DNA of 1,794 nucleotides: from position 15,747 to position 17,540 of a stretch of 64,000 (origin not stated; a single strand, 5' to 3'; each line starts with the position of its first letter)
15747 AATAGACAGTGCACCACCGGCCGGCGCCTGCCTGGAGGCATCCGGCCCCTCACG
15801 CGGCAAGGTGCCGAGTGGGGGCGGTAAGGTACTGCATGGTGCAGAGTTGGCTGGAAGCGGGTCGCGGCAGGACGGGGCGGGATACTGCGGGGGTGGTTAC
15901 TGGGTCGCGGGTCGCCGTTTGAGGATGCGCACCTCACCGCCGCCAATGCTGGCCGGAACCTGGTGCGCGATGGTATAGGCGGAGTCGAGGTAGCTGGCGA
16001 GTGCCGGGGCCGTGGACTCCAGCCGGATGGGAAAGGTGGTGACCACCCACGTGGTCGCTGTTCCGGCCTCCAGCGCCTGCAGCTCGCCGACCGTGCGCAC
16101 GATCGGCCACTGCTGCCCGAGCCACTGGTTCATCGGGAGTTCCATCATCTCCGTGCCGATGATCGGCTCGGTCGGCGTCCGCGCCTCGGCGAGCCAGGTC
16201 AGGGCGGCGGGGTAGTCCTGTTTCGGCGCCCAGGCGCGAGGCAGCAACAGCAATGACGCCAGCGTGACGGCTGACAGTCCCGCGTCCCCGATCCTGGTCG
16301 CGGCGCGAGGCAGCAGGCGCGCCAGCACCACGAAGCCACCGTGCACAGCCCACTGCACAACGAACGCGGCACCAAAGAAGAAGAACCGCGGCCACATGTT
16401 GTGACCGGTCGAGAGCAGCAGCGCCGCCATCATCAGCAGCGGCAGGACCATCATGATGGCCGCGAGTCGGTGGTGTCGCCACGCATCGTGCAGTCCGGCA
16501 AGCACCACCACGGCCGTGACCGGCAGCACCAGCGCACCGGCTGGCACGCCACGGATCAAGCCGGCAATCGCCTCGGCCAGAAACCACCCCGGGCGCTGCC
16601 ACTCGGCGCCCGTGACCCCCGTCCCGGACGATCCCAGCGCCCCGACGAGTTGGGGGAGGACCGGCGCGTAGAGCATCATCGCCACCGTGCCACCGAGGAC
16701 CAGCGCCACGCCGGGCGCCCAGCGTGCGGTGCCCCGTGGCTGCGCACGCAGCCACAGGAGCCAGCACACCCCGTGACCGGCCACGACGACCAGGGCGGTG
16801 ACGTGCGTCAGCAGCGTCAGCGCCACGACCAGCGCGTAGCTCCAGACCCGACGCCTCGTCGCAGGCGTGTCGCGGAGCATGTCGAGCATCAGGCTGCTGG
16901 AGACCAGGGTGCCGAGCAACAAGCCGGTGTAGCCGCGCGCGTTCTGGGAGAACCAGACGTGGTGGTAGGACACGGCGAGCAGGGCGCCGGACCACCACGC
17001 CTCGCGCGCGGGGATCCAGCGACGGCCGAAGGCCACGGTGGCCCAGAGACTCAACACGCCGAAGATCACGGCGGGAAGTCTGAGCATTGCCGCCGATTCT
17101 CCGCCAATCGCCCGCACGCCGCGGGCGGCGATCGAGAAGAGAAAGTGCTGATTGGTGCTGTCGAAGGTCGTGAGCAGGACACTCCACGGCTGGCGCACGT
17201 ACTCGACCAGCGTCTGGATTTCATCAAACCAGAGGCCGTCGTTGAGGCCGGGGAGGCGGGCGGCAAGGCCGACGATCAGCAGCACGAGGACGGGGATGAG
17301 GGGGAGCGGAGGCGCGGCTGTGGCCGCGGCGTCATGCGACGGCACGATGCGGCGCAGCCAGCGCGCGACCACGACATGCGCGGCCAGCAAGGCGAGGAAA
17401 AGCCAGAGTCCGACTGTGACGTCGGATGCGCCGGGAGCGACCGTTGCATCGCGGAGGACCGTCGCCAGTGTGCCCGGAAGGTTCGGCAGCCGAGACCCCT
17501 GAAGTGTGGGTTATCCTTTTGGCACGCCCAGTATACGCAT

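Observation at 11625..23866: Arn-/Pmt-like polyprenyl-phosphate glycosylation parts list built around two GH30-like paralogues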

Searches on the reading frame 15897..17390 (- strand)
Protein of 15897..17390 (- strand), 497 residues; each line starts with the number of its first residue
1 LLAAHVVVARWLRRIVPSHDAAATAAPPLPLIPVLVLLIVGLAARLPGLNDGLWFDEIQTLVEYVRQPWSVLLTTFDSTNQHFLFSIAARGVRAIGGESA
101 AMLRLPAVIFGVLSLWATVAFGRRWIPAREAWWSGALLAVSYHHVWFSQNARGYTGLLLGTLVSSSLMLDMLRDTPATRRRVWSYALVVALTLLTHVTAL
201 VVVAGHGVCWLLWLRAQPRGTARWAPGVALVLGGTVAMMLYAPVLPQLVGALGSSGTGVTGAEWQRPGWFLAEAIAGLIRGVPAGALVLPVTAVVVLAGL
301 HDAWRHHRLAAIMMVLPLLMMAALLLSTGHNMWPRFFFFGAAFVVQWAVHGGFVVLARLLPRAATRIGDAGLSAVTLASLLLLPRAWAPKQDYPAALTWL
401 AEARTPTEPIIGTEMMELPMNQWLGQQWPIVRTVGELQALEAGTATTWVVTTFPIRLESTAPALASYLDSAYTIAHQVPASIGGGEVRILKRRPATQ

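Call 4: search_protein_families(library=pfam, proteins=[window:15897-17390:-], max_evalue=0.01)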
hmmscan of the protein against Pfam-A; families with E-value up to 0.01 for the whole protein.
window:15897-17390:- (497 aa): 0 families

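Call 5: search_protein_families(library=ncbifam, proteins=[window:15897-17390:-], max_evalue=0.01)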
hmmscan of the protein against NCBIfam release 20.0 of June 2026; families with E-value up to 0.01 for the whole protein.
window:15897-17390:- (497 aa): 0 families

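Call 10: search_solved_structures(query=window:15897-17390:-, max_evalue=1)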
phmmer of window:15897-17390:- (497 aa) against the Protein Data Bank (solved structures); distinct sequences matched with E-value up to 1: 1.
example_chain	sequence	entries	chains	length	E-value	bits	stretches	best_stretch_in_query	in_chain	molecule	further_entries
9uuy_C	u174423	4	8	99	0.74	12.2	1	293-361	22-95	NAD(P) transhydrogenase subunit alpha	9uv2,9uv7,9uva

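Call 14: find_homologous_proteins(query=window:15897-17390:-, max_evalue=0.001)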
Query window:15897-17390:- (497 aa): 718 proteins with E <= 0.001 among 8000 candidates; the best 120 are listed.
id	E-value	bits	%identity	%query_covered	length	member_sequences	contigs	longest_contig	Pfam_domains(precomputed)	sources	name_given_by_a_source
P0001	0.0e+0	1018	93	100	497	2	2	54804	-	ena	-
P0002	4.1e-291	985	90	100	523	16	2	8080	-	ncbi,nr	ncbi:MAG: glycosyltransferase family 39 protein [Gemmatimonadales bacterium]|nr:glycosyltransferase 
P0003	1.0e-287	973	89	99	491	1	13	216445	PF13231.13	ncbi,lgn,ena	-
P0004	1.2e-223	762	91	80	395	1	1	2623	-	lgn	-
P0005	4.0e-215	734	68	99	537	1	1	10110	-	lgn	-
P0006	1.2e-196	673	66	91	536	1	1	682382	-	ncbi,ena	-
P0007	5.6e-194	664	63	99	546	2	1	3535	-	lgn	-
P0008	7.7e-194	664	64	98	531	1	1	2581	PF13231.13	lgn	-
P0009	4.8e-191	655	64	89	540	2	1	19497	-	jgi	jgi:hypothetical protein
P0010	9.4e-191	654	65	91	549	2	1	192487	-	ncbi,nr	ncbi:MAG: hypothetical protein SFU84_03345 [Gemmatimonadales bacterium]|nr:hypothetical protein [Gem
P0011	1.0e-190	653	65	90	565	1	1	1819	-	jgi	-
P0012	3.7e-190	652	65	89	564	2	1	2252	-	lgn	-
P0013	1.7e-188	646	63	98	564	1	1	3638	PF13231.13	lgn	-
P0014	1.3e-187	643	60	100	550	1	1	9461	-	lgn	-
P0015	4.8e-187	641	63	94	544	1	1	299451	-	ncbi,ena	-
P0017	1.6e-186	640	64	93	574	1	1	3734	PF13231.13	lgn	-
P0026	2.3e-178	613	61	91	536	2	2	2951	PF13231.13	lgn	-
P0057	1.6e-112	396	44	91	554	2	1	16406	PF13231.13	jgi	jgi:mannosyltransferase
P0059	9.2e-109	383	44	92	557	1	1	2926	PF13231.13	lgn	-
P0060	1.1e-108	383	47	90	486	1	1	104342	PF13231.13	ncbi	-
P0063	1.2e-107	379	46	89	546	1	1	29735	PF13231.13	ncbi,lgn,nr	ncbi:MAG TPA: glycosyltransferase family 39 protein [Gemmatimonadales bacterium]|nr:glycosyltransfer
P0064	1.2e-107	379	45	88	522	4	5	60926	PF13231.13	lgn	-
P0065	1.5e-107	379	43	93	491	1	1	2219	PF13231.13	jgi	-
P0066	4.1e-107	378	45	90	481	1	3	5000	PF13231.13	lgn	-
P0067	2.2e-106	375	43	91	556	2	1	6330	PF13231.13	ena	-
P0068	5.0e-106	374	44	89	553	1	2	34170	PF13231.13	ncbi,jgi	jgi:hypothetical protein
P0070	5.5e-106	374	46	90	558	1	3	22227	PF13231.13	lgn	-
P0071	8.7e-106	373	43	92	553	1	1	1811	PF13231.13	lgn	-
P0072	3.9e-105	371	46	91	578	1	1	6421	PF13231.13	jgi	jgi:hypothetical protein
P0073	5.4e-105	371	44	92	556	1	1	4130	PF13231.13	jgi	jgi:4-amino-4-deoxy-L-arabinose transferase-like glycosyltransferase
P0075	1.0e-104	370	43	92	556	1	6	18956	PF13231.13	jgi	jgi:mannosyltransferase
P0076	1.1e-104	370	43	92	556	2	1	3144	PF13231.13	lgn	-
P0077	1.2e-104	370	43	90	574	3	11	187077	PF13231.13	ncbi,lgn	-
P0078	2.0e-104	369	45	87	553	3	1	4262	PF13231.13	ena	-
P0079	2.2e-104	369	43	92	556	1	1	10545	PF13231.13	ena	-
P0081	1.5e-103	366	44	91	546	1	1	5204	PF13231.13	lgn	-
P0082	2.2e-103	365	45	96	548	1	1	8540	PF13231.13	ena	-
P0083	2.2e-103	365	43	92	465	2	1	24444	PF13231.13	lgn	-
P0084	3.4e-103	365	44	90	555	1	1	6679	PF13231.13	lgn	-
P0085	3.5e-103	365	43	92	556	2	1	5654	PF13231.13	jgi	jgi:mannosyltransferase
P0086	3.6e-103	365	45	91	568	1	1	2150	PF13231.13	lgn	-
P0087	4.9e-103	364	44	93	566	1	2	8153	PF13231.13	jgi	jgi:mannosyltransferase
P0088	6.2e-103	364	44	87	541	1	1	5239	PF13231.13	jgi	jgi:hypothetical protein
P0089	1.1e-102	363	44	87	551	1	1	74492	PF13231.13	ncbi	-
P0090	1.6e-102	363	44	92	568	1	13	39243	PF13231.13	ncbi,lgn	-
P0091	1.6e-102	363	44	89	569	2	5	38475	PF13231.13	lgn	-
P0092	2.0e-102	362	43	93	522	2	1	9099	PF13231.13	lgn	-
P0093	2.3e-102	362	41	90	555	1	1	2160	PF13231.13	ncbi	-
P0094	2.4e-102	362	43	90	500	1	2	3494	PF13231.13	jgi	-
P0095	3.3e-102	362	45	92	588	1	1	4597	PF13231.13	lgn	-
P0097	4.5e-102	361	44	89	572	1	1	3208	PF13231.13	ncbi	-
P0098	5.0e-102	361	44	91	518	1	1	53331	PF13231.13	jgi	jgi:4-amino-4-deoxy-L-arabinose transferase-like glycosyltransferase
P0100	5.5e-102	361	43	88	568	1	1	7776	PF13231.13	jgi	jgi:mannosyltransferase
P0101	6.1e-102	361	46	90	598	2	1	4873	PF13231.13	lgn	-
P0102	7.0e-102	360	43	91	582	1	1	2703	PF13231.13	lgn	-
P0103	8.3e-102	360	40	99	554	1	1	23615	PF13231.13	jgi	-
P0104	1.4e-101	359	43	92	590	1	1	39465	PF13231.13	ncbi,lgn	ncbi:MAG: glycosyltransferase family 39 protein [Gemmatimonadaceae bacterium]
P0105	3.1e-101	358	42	90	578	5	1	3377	PF13231.13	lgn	-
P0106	5.6e-101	357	43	92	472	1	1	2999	PF13231.13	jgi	jgi:hypothetical protein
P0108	8.9e-101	357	45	90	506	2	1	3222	PF13231.13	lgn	-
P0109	9.6e-101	357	42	92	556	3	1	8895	PF13231.13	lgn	-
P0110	9.7e-101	357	42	90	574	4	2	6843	PF13231.13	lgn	-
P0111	1.4e-100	356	43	90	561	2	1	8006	PF13231.13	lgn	-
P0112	1.6e-100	356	43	89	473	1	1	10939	PF13231.13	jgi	jgi:mannosyltransferase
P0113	2.1e-100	356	43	92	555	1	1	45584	PF13231.13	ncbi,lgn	-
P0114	2.3e-100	355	41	94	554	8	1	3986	PF13231.13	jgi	jgi:mannosyltransferase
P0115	2.8e-100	355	44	91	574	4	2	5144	PF13231.13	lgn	-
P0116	2.8e-100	355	43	90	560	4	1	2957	PF13231.13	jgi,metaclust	metaclust:\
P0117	2.8e-100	355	43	92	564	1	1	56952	PF13231.13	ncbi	-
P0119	7.5e-100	354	45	93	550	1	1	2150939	PF13231.13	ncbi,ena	-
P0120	1.2e-99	353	43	95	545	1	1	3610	PF13231.13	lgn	-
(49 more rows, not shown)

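Call 16: find_related_loci(query=A1, collection=genome_contigs, flank=10000)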
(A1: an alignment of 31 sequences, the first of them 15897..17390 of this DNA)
Query A1 (497 aa) in genome_contigs; peptide patterns used: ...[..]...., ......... (x = any residue, [..] = any of these).
596 stretches matched a pattern; 587 encode a relative of the query (tblastn E <= 1e-3); the best 80 are kept; 80 distinct loci.
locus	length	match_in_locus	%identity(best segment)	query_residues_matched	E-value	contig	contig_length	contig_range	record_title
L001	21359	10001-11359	66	40-492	1e-178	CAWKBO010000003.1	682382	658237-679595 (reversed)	MAG: uncultured Gemmatimonadales bacterium isolate MFD05442.bin.2.33 genome assembly, contig: contig_21601, whole genome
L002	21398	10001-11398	63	23-489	4e-177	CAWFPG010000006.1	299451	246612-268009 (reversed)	MAG: uncultured Gemmatimonadales bacterium isolate MFD05684.bin.1.19 genome assembly, contig: contig_37059, whole genome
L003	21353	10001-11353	65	45-495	9e-173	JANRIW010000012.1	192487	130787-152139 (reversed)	MAG: Gemmatimonadales bacterium isolate bins.137 k141_2411132, whole genome shotgun sequence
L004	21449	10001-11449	59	11-497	7e-168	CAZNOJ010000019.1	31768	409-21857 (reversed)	MAG TPA_asm: uncultured Gemmatimonadaceae bacterium isolate SRP329715_co2_115 genome assembly, contig: NODE_2959_length_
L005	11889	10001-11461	58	3-495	6e-163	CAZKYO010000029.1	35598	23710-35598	MAG TPA_asm: uncultured Gemmatimonadaceae bacterium isolate binchicken_co118_191 genome assembly, contig: NODE_1098_leng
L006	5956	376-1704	64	47-489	3e-163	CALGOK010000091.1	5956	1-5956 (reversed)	MAG TPA_asm: uncultured Gemmatimonadetes bacterium isolate SRR7515932_bin.93_CONCOCT_v1.1_MAG genome assembly, contig: E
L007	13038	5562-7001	55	20-491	8e-162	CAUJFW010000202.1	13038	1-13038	MAG: Gemmatimonadota bacterium isolate KLAP76 genome assembly, contig: KLAP76_804716, whole genome shotgun sequence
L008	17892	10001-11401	53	34-496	2e-146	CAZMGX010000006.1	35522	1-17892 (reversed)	MAG TPA_asm: uncultured Gemmatimonas sp. isolate SRP302895_co1_448 genome assembly, contig: NODE_2108_length_35522_cov_5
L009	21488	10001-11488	53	1-497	1e-140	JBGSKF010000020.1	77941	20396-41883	MAG: Gemmatimonadales bacterium isolate JTS-AC174 k141_2782961, whole genome shotgun sequence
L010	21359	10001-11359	53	47-493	2e-140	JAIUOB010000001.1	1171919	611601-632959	MAG: Gemmatimonadetes bacterium isolate GEMMA1 spades-bin.104~NODE_4_length_1171919_cov_3.31815, whole genome shotgun se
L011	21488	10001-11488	53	1-497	4e-132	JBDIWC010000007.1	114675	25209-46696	MAG: Gemmatimonadales bacterium isolate Bin_42 NODE_122_length_114675_cov_12.251536, whole genome shotgun sequence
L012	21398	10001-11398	44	17-479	7e-104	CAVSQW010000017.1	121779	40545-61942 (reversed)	MAG: uncultured Gemmatimonadales bacterium isolate MFD05684.bin.2.73 genome assembly, contig: contig_89824, whole genome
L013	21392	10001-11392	41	35-493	5e-103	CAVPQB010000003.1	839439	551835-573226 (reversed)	MAG: uncultured Gemmatimonadales bacterium isolate MFD10113.bin.2.104 genome assembly, contig: contig_17533, whole genom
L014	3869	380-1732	43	45-493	2e-103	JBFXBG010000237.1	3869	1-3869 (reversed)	MAG: Gemmatimonadales bacterium isolate CA_2019_TPBS_40 NODE_81695_length_3869_cov_3.942010_TPBS, whole genome shotgun s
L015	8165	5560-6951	41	35-493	4e-102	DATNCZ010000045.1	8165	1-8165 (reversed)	MAG TPA_asm: Gemmatimonadaceae bacterium isolate SMAG_U11229 k141_2897166, whole genome shotgun sequence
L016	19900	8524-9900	44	37-491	1e-101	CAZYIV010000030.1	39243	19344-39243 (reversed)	MAG TPA_asm: uncultured Gemmatimonadaceae bacterium isolate binchicken_co118_12 genome assembly, contig: NODE_947_length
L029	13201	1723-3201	41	14-493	6e-93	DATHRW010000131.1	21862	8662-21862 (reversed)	MAG TPA_asm: Gemmatimonadales bacterium isolate SMAG_U16035 k141_9737, whole genome shotgun sequence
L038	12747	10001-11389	43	36-494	7e-89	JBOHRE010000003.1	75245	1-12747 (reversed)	MAG: Longimicrobiales bacterium isolate SD8037_maxbin2.bin.20_sub NODE_73_length_75245_cov_2.738345, whole genome shotgu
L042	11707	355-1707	37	45-491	8e-88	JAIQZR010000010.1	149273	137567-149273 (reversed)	MAG: Candidatus Scalindua sp. isolate OFTM180 OFTM180_9, whole genome shotgun sequence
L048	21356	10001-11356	40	45-494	6e-87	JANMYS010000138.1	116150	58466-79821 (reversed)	MAG: Gemmatimonadota bacterium isolate OTE_8_metabat_20 OTE_8_k141_1023016, whole genome shotgun sequence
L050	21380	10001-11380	43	35-490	1e-85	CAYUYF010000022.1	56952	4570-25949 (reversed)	MAG TPA_asm: uncultured Gemmatimonadaceae bacterium isolate binchicken_co245_78 genome assembly, contig: NODE_364_length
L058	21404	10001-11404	39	31-494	6e-84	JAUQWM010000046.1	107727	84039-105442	MAG: Gemmatimonadaceae bacterium isolate BIN3 contig_216142, whole genome shotgun sequence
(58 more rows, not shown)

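Call 26: search_solved_structures(query=A1, max_evalue=10, show_alignments=2)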
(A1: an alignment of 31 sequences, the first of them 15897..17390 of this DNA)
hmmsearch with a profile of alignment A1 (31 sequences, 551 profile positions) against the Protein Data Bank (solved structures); distinct sequences matched with E-value up to 10: 4.
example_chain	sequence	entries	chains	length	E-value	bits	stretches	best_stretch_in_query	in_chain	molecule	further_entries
5h4r_A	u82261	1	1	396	0.45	12.2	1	107-138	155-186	Beta-1,3-1,4-glucanase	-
6sga_Fd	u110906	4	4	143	0.47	12.2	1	485-538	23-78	mt-SAF33 | DUF4379 domain-containing protein | Probable Zinc-ribbon domain-containing protein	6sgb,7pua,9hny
4x0v_A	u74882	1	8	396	0.52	12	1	107-137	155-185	Beta-1,3-1,4-glucanase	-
3rjv_A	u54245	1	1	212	1.6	10.4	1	435-499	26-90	Putative Sel1 repeat protein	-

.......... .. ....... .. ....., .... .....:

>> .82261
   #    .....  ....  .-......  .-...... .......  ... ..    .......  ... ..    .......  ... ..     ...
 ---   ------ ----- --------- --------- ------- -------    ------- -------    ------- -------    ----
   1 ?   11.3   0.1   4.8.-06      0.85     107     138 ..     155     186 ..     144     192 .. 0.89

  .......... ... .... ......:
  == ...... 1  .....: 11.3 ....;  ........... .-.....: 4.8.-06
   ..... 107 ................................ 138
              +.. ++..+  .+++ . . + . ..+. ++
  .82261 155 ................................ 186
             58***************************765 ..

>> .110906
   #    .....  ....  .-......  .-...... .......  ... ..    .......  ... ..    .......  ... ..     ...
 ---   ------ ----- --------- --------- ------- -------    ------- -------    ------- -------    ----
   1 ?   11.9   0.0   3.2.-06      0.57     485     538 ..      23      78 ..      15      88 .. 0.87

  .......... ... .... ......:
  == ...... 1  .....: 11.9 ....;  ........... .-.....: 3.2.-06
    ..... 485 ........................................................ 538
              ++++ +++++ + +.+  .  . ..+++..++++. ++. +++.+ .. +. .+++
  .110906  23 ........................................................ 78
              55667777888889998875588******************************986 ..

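Call 27: search_protein_families(library=pfam, alignment_id=A1, max_evalue=0.01)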
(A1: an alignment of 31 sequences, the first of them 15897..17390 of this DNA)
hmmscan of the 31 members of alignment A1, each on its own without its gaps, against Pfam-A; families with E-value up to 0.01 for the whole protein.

A. member 1, window:15897-17390:- (497 aa): 0 families

B. families by the number of members that match (of 31 scanned): 1 family
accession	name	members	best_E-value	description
PF13231.12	PMT_2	18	8.3e-06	Dolichyl-phosphate-mannose-protein mannosyltransferase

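Call 39: predict_structure(alignment_id=A1)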
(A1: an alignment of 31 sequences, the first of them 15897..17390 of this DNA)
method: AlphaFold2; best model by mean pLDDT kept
length: 497 residues; sequences in the alignment: 31
mean_pLDDT: 86.0   pTM: 0.86
mean pLDDT of the five models: 86.0, 85.5, 83.5, 82.9, 81.3
residues with pLDDT >= 90: 251; 70-90: 193; 50-70: 45; < 50: 8
segments of 3 or more residues with pLDDT < 50: 255-260
pLDDT, mean of each block of 10 residues (from residue 1): 83 78 67 95 87 77 77 68 81 85 87 95 96 95 61 83 95 84 94 88 95 91 91 91 76 50 67 77 78 95 96 94 80 73 95 97 97 93 82 93 93 94 93 96 91 89 96 94 87 77
secondary structure, 60 per line:
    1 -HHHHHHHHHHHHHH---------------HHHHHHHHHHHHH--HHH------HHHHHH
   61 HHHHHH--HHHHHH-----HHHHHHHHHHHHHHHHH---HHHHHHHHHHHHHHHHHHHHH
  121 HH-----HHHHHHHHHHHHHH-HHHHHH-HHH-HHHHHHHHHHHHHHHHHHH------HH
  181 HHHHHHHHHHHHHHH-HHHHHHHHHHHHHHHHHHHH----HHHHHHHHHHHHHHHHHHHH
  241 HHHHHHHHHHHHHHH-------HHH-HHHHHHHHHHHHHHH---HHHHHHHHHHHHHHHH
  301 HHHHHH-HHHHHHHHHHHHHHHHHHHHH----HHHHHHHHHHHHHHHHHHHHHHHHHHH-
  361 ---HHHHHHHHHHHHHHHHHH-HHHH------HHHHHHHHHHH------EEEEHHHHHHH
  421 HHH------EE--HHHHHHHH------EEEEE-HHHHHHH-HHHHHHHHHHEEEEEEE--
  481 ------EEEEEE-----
elements in order: H2-15 H31-43 H55-66 H69-74 H80-96 H100-122 H128-141 H143-148 H154-172 H179-195 H197-216 H221-255 H267-281 H285-306 H308-328 H333-359 H364-381 H383-386 H393-403 E410-413 H414-423 H434-441 E448-452 H454-460 H462-471 E472-478 E487-492
